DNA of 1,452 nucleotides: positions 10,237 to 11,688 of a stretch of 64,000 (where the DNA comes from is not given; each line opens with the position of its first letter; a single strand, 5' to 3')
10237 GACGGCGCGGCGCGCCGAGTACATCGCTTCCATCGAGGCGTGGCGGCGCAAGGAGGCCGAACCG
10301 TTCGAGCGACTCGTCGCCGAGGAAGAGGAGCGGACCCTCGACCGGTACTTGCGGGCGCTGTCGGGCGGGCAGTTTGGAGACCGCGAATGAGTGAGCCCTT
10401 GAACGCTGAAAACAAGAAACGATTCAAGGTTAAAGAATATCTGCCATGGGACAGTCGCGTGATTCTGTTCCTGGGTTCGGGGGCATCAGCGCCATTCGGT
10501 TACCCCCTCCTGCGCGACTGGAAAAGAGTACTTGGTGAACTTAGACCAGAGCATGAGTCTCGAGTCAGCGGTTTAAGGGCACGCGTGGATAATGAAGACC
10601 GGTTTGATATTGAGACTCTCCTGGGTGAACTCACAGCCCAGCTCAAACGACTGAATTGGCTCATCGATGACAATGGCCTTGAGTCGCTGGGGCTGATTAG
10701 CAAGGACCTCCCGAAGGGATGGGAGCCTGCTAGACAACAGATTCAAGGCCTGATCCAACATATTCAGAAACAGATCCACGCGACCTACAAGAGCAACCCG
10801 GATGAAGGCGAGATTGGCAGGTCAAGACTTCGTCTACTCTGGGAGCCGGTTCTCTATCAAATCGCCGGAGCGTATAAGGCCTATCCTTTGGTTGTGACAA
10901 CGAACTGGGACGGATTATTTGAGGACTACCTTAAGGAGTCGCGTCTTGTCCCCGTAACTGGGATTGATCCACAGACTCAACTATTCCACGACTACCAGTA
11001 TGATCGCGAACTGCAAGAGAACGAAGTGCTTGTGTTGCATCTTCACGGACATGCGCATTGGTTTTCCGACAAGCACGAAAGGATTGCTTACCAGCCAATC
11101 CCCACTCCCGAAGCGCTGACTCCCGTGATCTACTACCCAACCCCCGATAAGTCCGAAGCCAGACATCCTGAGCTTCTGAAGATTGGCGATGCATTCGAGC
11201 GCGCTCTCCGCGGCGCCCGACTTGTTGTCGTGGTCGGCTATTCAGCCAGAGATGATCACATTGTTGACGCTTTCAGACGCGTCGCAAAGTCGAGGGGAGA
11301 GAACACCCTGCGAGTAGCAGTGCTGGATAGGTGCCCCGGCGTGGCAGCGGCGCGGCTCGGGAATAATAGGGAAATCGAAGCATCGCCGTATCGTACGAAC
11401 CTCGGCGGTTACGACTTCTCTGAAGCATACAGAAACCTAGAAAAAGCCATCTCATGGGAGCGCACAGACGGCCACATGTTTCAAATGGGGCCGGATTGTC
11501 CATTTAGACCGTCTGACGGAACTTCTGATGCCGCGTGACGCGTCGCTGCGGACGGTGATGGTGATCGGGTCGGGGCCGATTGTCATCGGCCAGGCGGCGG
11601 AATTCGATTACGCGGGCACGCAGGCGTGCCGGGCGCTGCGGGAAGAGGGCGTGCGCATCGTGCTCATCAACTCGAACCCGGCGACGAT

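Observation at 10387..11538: SIR2-like gene is compositionally foreign (A/T-rich codons) relative to every neighbouring gene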

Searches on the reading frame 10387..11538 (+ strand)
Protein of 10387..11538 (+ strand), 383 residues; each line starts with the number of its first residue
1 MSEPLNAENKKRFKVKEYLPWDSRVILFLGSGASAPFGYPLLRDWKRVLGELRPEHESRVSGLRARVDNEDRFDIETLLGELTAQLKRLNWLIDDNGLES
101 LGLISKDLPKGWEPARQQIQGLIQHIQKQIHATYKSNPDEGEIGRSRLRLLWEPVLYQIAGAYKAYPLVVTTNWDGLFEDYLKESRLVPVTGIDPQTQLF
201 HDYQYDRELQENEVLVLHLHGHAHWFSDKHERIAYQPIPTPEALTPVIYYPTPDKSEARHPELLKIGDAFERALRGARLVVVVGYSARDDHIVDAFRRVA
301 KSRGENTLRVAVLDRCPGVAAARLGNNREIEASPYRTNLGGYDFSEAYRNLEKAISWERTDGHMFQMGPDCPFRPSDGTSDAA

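Call 7: search_protein_families(library=pfam, proteins=[window:10387-11538:+], max_evalue=0.01)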
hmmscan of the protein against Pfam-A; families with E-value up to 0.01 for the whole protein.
window:10387-11538:+ (383 aa): 1 family
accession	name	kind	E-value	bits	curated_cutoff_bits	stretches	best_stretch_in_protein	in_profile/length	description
PF13289.12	SIR2_2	-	3.5e-12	47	24.5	1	168-322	2-130/141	SIR2-like domain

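Call 8: search_protein_families(library=padloc, proteins=[window:10387-11538:+], max_evalue=0.01)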
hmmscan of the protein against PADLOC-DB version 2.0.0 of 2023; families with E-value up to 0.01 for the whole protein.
window:10387-11538:+ (383 aa): 16 families
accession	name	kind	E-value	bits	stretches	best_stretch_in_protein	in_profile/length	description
PDLC04087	SIR2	-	4.5e-14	50.1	1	169-299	135-273/343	-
PDLC02408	Aga_SIR2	-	6.8e-12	43.1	1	168-307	150-282/343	Class II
PDLC02414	Aga_SIR2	-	1.8e-11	42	1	169-308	121-254/313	-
PDLC04088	SIR2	-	4e-10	37.4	1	169-315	176-329/390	-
PDLC04078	SIR2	-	1.3e-07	29.6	1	209-295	9-98/171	-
PDLC04096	SIR2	-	3.3e-07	28.1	1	169-303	25-165/230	-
PDLC04093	SIR2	-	1.9e-06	25.1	1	105-309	96-301/395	-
PDLC04084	SIR2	-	2.5e-06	25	1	25-295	43-326/414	-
PDLC04094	SIR2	-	2e-05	22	1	161-295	143-278/399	-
PDLC04092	SIR2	-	2.2e-05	21.9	1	159-295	111-244/318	-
PDLC02384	pAgo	-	0.00012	18.5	0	271-308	212-248/1030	-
PDLC02401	Aga_SIR2-PNTD1-PNTD2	-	0.00042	17.2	0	280-302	179-201/524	Class I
PDLC03856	LmuA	-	0.00046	17.5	0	166-223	115-163/433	-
PDLC04081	SIR2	-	0.00051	17.3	0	168-295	139-280/345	-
PDLC02419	Aga_SIR2-PNTD1-PNTD2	-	0.00073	16.4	0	275-302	202-228/558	Class I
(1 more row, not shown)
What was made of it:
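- On Pfam SIR2_2 (PF13289) / defence-type SIR2 superfamily: Sixteen PADLOC SIR2-type models also match (call 8).
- Pfam SIR2_2 (call 7) and PADLOC SIR2 models (call 8).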

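Call 9: find_homologous_proteins(query=window:10387-11535:+)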
Query window:10387-11535:+ (383 aa): 1 proteins with E <= 0.001 among 8000 candidates.
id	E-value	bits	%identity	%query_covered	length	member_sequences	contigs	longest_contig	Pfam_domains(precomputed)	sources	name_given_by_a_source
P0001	5.9e-216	735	100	83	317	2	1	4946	PF13289.13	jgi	-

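Call 10: find_encoding_contigs(protein=window:10387-11538:+, flank=10000, max_places=10)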
Protein window:10387-11538:+ (383 aa): 1 contig read that carries it; 1 place shown.
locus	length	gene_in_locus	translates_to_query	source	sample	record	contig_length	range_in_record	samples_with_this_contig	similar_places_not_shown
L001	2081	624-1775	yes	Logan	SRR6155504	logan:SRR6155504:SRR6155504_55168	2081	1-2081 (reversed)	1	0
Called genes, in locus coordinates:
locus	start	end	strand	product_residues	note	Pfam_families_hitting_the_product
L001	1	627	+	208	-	?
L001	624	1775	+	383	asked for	PF13289:SIR2_2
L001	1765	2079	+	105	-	?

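Call 20: search_protein_representatives(protein=window:10387-11535:+)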
Query: 383 residues. Proteins with E-value up to 0.001 (for the whole library): 340; up to 1e-10: 6; up to 1e-30: 1. The best 150 are listed.
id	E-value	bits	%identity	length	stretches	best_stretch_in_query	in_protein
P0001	1.9e-216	734.6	100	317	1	67-383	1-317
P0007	2.2e-14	69.4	31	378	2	155-345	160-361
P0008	3.2e-14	68.8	31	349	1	25-349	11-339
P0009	1.2e-11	60.4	28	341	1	23-308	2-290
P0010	2.9e-11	59.1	26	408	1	23-298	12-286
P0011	3.9e-11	58.7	30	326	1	29-313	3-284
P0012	2.0e-10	56.3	29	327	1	27-340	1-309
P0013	2.2e-10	56.2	33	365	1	23-297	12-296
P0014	2.2e-10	56.2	29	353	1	25-295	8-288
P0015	6.5e-10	54.6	29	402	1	24-338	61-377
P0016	7.0e-10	54.6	31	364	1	26-298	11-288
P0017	9.1e-10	54.2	28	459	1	23-315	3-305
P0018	1.1e-09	53.9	28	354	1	22-293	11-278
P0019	1.1e-09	53.9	29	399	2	125-315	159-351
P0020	1.3e-09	53.7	28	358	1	24-298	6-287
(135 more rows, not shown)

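Call 31: list_cluster_members(proteins=[P0156, P0002, window:10387-11535:+, window:11528-14785:+])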
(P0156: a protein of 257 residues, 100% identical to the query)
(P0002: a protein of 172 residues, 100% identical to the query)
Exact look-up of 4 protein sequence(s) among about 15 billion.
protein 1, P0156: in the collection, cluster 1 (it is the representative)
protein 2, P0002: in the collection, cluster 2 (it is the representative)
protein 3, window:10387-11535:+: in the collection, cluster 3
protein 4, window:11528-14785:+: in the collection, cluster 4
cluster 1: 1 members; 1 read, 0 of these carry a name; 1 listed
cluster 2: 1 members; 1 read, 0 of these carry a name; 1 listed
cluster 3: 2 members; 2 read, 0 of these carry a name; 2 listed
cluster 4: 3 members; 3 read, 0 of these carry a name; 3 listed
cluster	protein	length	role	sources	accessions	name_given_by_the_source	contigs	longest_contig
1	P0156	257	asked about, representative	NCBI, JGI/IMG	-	-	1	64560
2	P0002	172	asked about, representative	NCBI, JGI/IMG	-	-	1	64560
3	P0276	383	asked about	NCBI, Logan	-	-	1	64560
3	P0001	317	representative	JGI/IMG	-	-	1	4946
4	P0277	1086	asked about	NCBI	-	-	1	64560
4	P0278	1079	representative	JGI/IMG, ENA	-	-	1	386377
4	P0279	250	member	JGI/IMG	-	-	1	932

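Call 37: search_solved_structures(query=window:10387-11535:+, max_evalue=1, show_alignments=2)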
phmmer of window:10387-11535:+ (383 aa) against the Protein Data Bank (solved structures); distinct sequences matched with E-value up to 1: 1.
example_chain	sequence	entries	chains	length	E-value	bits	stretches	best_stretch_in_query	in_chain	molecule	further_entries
2b5d_X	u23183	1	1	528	0.19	13.6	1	162-245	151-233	alpha-Amylase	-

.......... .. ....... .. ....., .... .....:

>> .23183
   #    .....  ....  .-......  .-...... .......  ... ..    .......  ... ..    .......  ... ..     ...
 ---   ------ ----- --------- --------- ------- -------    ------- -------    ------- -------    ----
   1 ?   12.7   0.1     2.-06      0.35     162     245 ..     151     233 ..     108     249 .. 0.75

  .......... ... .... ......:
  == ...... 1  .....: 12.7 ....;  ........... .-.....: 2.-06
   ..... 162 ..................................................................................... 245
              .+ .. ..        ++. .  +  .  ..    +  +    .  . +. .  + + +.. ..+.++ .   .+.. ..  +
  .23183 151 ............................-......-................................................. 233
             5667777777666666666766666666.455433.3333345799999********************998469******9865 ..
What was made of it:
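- Closest known: SIR2 subunit of SIR2-HerA antiphage systems. Different: The protein alone gives no significant sequence hit to any solved SIR2 (call 37).
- Tried and rejected: Only a spurious amylase hit at E 0.19 (call 37).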

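Call 38: search_protein_families(library=ncbifam, proteins=[window:10387-11535:+], max_evalue=0.01)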
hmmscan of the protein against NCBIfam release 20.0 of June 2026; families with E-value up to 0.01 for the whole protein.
window:10387-11535:+ (383 aa): 0 families

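Call 39: find_encoding_contigs(protein=P0008, flank=6000, max_places=3)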
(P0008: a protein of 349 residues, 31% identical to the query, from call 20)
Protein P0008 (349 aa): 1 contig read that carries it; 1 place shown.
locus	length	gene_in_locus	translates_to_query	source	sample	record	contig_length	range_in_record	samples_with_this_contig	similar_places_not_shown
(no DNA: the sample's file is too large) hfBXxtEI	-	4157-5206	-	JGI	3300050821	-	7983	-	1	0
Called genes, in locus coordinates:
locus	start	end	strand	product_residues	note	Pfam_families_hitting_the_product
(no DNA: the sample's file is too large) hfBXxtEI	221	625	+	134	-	-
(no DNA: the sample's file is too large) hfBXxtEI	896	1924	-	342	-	-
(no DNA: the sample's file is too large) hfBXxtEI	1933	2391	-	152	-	-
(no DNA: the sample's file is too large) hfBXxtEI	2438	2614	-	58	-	-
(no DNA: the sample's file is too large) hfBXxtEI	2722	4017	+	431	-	-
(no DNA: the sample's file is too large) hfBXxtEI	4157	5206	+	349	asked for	PF13289:SIR2_2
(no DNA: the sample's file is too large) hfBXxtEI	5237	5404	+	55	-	-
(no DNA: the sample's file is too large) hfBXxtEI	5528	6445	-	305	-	-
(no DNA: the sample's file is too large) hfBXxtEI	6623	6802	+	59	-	-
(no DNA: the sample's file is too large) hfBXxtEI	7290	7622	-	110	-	-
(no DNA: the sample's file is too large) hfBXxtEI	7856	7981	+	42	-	?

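Call 40: find_encoding_contigs(protein=P0007, flank=6000, max_places=3)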
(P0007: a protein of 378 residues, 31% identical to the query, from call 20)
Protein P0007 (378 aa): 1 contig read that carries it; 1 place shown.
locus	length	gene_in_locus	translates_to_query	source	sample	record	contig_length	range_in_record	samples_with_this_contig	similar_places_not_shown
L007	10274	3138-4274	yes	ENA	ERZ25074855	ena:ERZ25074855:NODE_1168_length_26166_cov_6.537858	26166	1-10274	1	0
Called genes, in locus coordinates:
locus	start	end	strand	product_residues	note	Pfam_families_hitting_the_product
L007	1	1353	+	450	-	?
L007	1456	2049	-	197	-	-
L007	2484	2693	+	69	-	-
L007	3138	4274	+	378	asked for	PF13289:SIR2_2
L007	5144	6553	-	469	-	-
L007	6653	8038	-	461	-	PF00563:EAL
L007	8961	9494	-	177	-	-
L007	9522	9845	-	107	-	PF13175:AAA_15, PF13476:AAA_23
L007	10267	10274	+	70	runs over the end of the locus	-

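Call 50: predict_structure(alignment_id=A3)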
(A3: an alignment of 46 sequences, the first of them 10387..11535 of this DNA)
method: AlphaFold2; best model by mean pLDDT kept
length: 383 residues; sequences in the alignment: 46
mean_pLDDT: 83.0   pTM: 0.83
mean pLDDT of the five models: 83.0, 81.9, 81.1, 80.8, 79.3
residues with pLDDT >= 90: 166; 70-90: 148; 50-70: 46; < 50: 23
segments of 3 or more residues with pLDDT < 50: 1-3, 360-368, 373-383
pLDDT, mean of each block of 10 residues (from residue 1): 54 65 87 92 82 75 71 82 90 75 70 89 89 81 85 90 91 94 94 97 93 95 94 89 80 71 94 94 91 95 92 93 91 90 84 76 46 46 35
secondary structure, 60 per line:
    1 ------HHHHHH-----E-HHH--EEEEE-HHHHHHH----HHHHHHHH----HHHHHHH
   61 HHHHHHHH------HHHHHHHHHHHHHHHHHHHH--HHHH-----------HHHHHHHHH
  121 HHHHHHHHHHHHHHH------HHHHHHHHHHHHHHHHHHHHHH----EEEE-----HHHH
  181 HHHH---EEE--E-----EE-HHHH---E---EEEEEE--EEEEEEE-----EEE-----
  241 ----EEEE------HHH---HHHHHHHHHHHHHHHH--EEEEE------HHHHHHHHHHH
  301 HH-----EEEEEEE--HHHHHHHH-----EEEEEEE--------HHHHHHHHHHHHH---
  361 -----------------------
elements in order: H7-12 E25-29 H31-37 H42-49 H54-68 H75-94 H97-100 H112-135 H142-163 E168-171 H177-184 E188-190 H202-205 E213-218 E221-227 E233-235 E245-248 H261-276 E279-283 H290-302 E308-314 H317-324 E330-336 H345-357
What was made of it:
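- Closest known: Other defence SIR2 NADases: Thoeris ThsA, DSR1/DSR2, SPARSA SIR2-APAZ, Avs5, KomC. Different: It is a single 383-aa domain with a disordered tail of about 25 aa (calls 7, 50).
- The AF2 model has pLDDT 83 (call 50).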

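Call 52: fold_search(model_id=the predicted structure, library=pdb)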
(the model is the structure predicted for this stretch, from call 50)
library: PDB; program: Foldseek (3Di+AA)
matches with E <= 10: 615; with E <= 0.001: 122
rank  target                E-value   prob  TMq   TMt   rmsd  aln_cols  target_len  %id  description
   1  8wld_J                4.9e-11  1.00  0.58  0.65   6.2       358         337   16  Cryo-EM structure of SIR2/HerA antiphage complex (released 2024-09-11)
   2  8yhx_Q                6.1e-11  1.00  0.49  0.46  10.2       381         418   15  Cryo-EM structure of the trimeric HerA (released 2024-11-06)
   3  8yhx_J                1.5e-10  1.00  0.46  0.42  11.5       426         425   14  Cryo-EM structure of the trimeric HerA (released 2024-11-06)
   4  8wld_R                1.7e-10  1.00  0.57  0.62   5.9       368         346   16  Cryo-EM structure of SIR2/HerA antiphage complex (released 2024-09-11)
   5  8uae_B                3.5e-10  1.00  0.63  0.63   8.0       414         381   11  E. coli Sir2_HerA complex (12:6) with ATPgamaS (released 2023-12-27)
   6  8yhx_R                4.9e-10  1.00  0.55  0.55   9.7       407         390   14  Cryo-EM structure of the trimeric HerA (released 2024-11-06)
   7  8suw_B                5.2e-10  1.00  0.62  0.60   6.9       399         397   12  E. coli SIR2-HerA complex (dodecamer SIR2 bound 4 protomers of HerA) (released 2024-03-27)
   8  8yhx_G                6.6e-10  1.00  0.46  0.44  11.5       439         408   15  Cryo-EM structure of the trimeric HerA (released 2024-11-06)
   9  8yhx_I                9.3e-10  1.00  0.50  0.45  11.0       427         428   14  Cryo-EM structure of the trimeric HerA (released 2024-11-06)
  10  8wld_K                1.2e-09  1.00  0.55  0.62   6.4       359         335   14  Cryo-EM structure of SIR2/HerA antiphage complex (released 2024-09-11)
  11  8sub_E                2.1e-09  1.00  0.58  0.56   8.2       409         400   12  E. coli SIR2-HerA complex (dodecamer SIR2 pentamer HerA) (released 2023-12-27)
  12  8sub_B                2.6e-09  1.00  0.62  0.60   7.0       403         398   12  E. coli SIR2-HerA complex (dodecamer SIR2 pentamer HerA) (released 2023-12-27)
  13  8wld_H                2.6e-09  1.00  0.57  0.63   6.7       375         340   15  Cryo-EM structure of SIR2/HerA antiphage complex (released 2024-09-11)
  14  8yhx_H                2.6e-09  1.00  0.49  0.45  12.3       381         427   13  Cryo-EM structure of the trimeric HerA (released 2024-11-06)
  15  8sub_F                3.7e-09  1.00  0.62  0.60   5.1       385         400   13  E. coli SIR2-HerA complex (dodecamer SIR2 pentamer HerA) (released 2023-12-27)
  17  8wld_E                5.6e-09  1.00  0.58  0.63   7.2       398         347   15  Cryo-EM structure of SIR2/HerA antiphage complex (released 2024-09-11)
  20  8wld_Q                8.4e-09  1.00  0.58  0.64   7.2       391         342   14  Cryo-EM structure of SIR2/HerA antiphage complex (released 2024-09-11)
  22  8suw_F                8.9e-09  1.00  0.63  0.61   7.0       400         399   11  E. coli SIR2-HerA complex (dodecamer SIR2 bound 4 protomers of HerA) (released 2024-03-27)
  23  8wld_P                1.3e-08  1.00  0.58  0.64   6.1       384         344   16  Cryo-EM structure of SIR2/HerA antiphage complex (released 2024-09-11)
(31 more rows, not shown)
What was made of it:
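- On SIR2-HerA (GAO_19 / Nezha): Top 25 Foldseek PDB hits are SIR2 chains of SIR2-HerA entries (call 52).
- Closest known: SIR2 subunit of SIR2-HerA antiphage systems. Same: Best fold match (Foldseek E 5e-11, TM about 0.6; call 52).
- The Foldseek top hits are SIR2 subunits of SIR2-HerA (8wld, 8uae, 8suw; E down to 5e-11; TM about 0.6; call 52). The SIR2 superfamily fold is present, and CobB and Sir2 structures appear among the weaker Foldseek hits (call 52).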

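Call 53: find_related_loci(query=window:10387-11535:+, collection=viral_contigs, flank=5000)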
Query window:10387-11535:+ (383 aa) in viral_contigs; peptide patterns used: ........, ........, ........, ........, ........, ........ (x = any residue, [..] = any of these).
4 stretches matched a pattern, but none encodes a relative of the query by tblastn (E <= 1e-3).

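Call 54: search_dna_similar(query=window:10387-11535:+, collection=plasmids, mode=protein, max_evalue=0.001, max_rows=10)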
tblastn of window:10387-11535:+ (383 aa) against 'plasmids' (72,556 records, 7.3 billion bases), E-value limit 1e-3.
No match.

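Call 55: search_dna_similar(query=window:10387-11535:+, collection=phages, mode=protein, max_evalue=0.001, max_rows=10)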
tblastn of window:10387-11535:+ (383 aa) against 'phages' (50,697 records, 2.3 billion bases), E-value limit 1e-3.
No match.
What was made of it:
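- There is nothing in phage, plasmid or viral collections (calls 53-55).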

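Call 83: search_protein_families(library=phrogs, proteins=[window:10387-11535:+], max_evalue=0.001)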
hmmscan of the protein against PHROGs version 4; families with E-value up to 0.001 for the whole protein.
window:10387-11535:+ (383 aa): 0 families
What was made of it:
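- Tried and rejected: Searches of viral contigs, plasmids, phages and PHROGs found nothing (calls 53, 54, 55, 83).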

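Call 86: search_solved_structures(query=A3, max_evalue=0.01)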
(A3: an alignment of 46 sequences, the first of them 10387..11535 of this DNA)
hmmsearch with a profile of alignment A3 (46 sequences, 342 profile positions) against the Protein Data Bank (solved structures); distinct sequences matched with E-value up to 0.01: 22.
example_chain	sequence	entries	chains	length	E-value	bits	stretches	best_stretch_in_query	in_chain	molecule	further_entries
8j4u_A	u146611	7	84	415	1e-31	113.6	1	9-313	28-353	SIR2-like domain-containing protein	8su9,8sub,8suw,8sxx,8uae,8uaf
8yhx_G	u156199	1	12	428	9.8e-31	110.3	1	8-322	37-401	SIR2 family protein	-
8w9l_A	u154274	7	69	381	9.9e-23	84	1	102-292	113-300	SIR2-like domain-containing protein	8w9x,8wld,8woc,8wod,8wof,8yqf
8zsf_D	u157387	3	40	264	3.6e-09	39.4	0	5-39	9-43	Sir2 family NAD-dependent protein deacetylase | KomC, SIR2 domain protein, NADase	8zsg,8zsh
9xvc_H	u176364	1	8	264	4.9e-09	39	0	5-39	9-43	KomC(H146N), a SIR2-domain NADase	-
8zsi_E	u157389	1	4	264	5e-09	38.9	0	5-39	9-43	Sir2 family NAD-dependent protein deacetylase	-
8jkz_A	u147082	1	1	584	1.2e-08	37.7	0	132-164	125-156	Sir2 superfamily protein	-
8jl0_A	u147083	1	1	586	1.2e-08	37.7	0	132-164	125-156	Sir2 superfamily protein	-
8in8_B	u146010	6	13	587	1.2e-08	37.7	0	132-164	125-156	Sir2 superfamily protein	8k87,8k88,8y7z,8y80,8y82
9jap_A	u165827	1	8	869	3e-08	36.4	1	246-318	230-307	SIR2-like domain-containing protein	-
9v0g_E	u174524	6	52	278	2.1e-06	30.3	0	141-163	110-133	NAD-dependent protein deacetylase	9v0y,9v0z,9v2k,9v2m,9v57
8wc0_A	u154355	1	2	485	3.5e-06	29.6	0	98-204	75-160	NAD(+) hydrolase ThsA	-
6lhx_A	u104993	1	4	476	3e-05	26.5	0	97-203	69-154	ThsA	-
7uxt_B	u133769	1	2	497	3.1e-05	26.5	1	114-204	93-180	USG protein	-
9v12_i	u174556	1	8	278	0.00027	23.4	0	260-298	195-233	NAD-dependent protein deacetylase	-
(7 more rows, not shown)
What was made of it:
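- On SIR2-HerA (GAO_19 / Nezha): The family profile matches them at E 1e-31 to 1e-22 (call 86).
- Closest known: SIR2 subunit of SIR2-HerA antiphage systems. Same: Best profile match of the family alignment (E 1e-31; call 86).
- Closest known: Other defence SIR2 NADases: Thoeris ThsA, DSR1/DSR2, SPARSA SIR2-APAZ, Avs5, KomC. Same: SIR2 catalytic domain, with weaker fold and profile matches (calls 52, 86).
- The family profile hits the same chains at E 1e-31 (call 86). The best structural and profile matches are antiphage SIR2 NADases (calls 52, 86).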

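Call 88: find_encoding_contigs(protein=P0009, flank=5000, max_places=2)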
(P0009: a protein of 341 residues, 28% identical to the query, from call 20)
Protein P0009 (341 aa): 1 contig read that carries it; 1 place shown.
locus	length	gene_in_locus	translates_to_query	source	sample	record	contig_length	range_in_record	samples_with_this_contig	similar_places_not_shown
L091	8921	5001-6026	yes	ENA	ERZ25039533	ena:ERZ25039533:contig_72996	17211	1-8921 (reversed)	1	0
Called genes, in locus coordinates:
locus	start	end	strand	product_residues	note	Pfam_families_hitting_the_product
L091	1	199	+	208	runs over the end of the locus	PF19865:DUF6338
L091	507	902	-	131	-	-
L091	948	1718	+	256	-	-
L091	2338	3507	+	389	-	-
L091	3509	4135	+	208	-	PF07291:MauE, PF07681:DoxX (weak)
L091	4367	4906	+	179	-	-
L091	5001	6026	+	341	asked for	PF13289:SIR2_2 (weak)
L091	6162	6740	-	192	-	-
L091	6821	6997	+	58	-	-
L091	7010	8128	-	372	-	-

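Call 89: find_encoding_contigs(protein=P0010, flank=5000, max_places=2)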
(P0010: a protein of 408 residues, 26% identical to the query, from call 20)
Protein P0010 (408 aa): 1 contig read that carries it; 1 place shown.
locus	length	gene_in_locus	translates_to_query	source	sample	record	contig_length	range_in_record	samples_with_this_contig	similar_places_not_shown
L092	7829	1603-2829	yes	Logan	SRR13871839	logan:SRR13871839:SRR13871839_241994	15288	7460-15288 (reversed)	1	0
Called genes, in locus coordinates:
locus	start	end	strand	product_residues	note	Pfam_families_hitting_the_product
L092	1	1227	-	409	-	?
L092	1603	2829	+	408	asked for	PF13289:SIR2_2 (weak)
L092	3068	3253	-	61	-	-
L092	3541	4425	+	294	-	PF13338:AbiEi_4 (weak)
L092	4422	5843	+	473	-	PF08843:AbiEii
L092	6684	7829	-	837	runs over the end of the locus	PF00270:DEAD, PF04851:ResIII, PF13307:Helicase_C_2 (weak)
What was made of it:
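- One sits beside AbiEi/AbiEii (calls 39, 40, 88, 89).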
